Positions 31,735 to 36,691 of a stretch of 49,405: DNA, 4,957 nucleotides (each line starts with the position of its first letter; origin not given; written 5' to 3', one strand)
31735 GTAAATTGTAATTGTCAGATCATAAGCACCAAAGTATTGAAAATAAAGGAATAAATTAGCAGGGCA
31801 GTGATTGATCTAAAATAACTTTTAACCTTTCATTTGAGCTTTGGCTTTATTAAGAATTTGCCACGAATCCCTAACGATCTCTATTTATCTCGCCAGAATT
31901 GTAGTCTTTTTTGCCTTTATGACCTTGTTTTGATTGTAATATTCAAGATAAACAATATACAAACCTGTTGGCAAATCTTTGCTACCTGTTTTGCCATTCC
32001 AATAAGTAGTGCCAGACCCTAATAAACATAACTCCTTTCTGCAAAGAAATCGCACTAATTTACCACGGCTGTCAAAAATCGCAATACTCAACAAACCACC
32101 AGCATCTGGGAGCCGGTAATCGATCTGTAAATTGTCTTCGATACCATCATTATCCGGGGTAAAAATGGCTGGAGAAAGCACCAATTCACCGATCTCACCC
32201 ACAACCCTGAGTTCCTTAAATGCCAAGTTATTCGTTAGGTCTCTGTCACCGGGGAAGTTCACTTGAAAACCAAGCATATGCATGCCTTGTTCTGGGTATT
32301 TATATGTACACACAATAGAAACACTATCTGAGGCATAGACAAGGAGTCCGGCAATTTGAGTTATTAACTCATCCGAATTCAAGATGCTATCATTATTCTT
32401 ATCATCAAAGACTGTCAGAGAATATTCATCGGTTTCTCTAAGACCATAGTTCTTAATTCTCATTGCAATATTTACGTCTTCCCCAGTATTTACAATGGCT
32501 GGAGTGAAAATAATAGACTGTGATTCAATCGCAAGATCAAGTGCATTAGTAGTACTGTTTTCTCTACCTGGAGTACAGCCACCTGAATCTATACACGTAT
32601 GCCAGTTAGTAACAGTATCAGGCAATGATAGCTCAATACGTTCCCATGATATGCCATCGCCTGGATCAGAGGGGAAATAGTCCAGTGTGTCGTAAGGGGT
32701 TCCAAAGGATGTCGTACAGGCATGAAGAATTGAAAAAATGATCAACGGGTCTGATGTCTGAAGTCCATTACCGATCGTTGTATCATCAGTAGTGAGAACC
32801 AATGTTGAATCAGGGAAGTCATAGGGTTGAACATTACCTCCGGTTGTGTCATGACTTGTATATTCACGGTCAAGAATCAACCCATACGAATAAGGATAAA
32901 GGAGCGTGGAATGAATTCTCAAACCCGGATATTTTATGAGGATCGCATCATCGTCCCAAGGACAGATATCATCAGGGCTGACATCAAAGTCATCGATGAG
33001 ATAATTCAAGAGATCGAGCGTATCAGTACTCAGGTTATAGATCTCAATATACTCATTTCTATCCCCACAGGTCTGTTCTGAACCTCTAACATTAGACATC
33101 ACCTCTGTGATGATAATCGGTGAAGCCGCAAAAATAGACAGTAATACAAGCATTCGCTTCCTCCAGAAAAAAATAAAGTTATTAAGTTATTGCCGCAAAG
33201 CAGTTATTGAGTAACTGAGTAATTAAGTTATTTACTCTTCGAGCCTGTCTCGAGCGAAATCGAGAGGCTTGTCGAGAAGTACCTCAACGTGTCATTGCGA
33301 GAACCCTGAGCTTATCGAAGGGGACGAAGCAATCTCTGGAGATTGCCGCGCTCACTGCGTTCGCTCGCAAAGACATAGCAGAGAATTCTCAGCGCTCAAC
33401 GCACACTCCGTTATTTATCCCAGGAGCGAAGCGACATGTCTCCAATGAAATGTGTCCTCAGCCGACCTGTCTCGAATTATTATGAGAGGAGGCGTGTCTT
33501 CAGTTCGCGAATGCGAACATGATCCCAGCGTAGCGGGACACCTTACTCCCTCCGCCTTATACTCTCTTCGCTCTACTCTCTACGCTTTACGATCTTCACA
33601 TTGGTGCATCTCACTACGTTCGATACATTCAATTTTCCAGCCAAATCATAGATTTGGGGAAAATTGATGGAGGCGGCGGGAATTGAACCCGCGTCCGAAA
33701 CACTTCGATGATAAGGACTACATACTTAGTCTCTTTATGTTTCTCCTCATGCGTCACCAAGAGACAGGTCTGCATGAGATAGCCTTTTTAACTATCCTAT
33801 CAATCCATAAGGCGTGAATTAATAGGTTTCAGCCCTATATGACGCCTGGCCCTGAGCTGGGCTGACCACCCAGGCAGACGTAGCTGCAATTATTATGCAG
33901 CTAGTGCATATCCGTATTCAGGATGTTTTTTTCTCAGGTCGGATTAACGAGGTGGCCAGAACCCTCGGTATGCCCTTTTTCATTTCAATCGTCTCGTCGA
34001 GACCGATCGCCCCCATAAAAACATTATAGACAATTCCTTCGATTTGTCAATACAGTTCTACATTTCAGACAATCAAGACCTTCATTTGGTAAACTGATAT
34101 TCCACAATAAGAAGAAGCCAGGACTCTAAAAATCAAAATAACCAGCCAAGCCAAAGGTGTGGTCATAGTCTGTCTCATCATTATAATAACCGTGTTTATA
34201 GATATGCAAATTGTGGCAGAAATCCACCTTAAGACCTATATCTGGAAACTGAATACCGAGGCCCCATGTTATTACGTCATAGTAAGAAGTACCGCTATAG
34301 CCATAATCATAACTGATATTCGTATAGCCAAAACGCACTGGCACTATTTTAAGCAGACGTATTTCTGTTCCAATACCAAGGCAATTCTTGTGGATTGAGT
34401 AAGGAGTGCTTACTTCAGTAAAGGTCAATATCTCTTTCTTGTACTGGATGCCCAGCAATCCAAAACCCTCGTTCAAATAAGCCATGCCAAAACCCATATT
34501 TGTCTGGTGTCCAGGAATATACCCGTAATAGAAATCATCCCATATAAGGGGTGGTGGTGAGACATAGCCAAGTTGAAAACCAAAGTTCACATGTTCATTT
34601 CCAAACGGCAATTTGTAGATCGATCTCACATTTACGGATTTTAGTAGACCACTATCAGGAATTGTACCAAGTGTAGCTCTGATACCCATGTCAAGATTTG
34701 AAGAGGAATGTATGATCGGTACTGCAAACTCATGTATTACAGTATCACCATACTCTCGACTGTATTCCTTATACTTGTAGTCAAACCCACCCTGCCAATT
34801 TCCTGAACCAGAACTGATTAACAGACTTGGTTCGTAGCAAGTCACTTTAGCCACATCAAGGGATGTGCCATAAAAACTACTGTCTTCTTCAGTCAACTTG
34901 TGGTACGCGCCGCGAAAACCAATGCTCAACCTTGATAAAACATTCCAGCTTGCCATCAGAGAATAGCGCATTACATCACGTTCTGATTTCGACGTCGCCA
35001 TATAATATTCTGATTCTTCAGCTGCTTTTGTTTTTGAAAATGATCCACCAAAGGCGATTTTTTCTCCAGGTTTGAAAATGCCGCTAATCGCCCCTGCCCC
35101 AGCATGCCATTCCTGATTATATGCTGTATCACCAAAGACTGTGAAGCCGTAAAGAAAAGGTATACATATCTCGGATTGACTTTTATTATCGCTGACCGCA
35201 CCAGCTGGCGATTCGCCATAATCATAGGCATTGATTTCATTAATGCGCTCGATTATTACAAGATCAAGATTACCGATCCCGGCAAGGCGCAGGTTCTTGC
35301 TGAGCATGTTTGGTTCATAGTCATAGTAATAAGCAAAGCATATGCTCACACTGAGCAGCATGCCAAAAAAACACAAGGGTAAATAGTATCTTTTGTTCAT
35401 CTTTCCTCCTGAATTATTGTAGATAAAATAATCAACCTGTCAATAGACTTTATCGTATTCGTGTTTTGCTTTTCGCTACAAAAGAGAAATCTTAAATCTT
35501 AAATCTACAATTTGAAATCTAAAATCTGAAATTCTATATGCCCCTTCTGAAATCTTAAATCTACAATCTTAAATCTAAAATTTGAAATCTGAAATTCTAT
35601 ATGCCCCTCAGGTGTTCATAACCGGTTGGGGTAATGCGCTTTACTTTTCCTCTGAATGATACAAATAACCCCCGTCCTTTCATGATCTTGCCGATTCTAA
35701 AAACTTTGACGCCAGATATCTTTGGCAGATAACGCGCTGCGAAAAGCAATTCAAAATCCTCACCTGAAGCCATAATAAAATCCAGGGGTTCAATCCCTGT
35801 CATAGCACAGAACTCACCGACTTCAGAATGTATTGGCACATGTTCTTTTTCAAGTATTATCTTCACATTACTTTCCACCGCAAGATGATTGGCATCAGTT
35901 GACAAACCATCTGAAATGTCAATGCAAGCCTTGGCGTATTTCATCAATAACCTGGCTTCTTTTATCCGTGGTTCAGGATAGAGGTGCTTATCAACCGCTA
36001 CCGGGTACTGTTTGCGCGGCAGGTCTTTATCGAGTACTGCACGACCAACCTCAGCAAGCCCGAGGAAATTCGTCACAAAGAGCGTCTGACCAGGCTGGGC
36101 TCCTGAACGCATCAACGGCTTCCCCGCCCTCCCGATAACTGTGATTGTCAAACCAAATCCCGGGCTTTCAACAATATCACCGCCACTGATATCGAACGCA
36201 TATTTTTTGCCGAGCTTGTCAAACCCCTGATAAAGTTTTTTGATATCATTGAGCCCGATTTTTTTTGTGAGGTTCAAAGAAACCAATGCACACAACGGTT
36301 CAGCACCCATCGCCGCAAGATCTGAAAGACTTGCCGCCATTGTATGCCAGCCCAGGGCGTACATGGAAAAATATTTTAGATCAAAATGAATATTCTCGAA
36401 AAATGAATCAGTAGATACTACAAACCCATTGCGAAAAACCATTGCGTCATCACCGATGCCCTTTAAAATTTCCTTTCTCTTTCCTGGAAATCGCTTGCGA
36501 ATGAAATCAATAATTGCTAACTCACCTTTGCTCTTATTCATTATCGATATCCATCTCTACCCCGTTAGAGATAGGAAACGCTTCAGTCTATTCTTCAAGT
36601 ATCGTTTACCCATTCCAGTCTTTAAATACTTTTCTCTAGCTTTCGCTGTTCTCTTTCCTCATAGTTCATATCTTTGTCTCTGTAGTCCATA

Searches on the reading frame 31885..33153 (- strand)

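Call 28: search_protein_families(library=pfam, proteins=[window:31885-33153:-], max_evalue=0.00001)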
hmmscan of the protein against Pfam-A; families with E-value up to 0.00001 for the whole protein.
window:31885-33153:- (422 aa): 2 families
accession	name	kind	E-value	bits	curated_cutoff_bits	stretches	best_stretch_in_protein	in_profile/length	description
PF13585.12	CHU_C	-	1.9e-07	31.5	27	1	328-410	4-77/86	CHU_C Type IX secretion signal domain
PF00932.25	LTD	-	2.2e-06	28.4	34.3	1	9-57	4-46/109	Lamin Tail Domain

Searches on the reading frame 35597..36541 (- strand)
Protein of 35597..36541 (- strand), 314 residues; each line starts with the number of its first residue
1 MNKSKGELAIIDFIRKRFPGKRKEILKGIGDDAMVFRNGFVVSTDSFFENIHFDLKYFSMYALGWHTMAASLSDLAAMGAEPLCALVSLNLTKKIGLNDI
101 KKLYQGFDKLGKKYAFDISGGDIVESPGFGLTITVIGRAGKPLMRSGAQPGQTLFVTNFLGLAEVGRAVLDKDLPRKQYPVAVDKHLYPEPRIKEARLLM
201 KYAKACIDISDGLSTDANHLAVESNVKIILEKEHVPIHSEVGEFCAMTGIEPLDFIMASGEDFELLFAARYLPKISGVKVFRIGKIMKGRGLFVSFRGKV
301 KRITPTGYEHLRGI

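Call 28: search_protein_families(library=pfam, proteins=[window:35597-36541:-], max_evalue=0.00001)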
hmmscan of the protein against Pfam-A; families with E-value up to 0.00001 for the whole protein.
window:35597-36541:- (314 aa): 1 family
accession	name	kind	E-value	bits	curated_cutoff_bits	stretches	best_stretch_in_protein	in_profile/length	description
PF00586.29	AIRS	-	2.4e-21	76.7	24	1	30-138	1-111/112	AIR synthase related protein, N-terminal domain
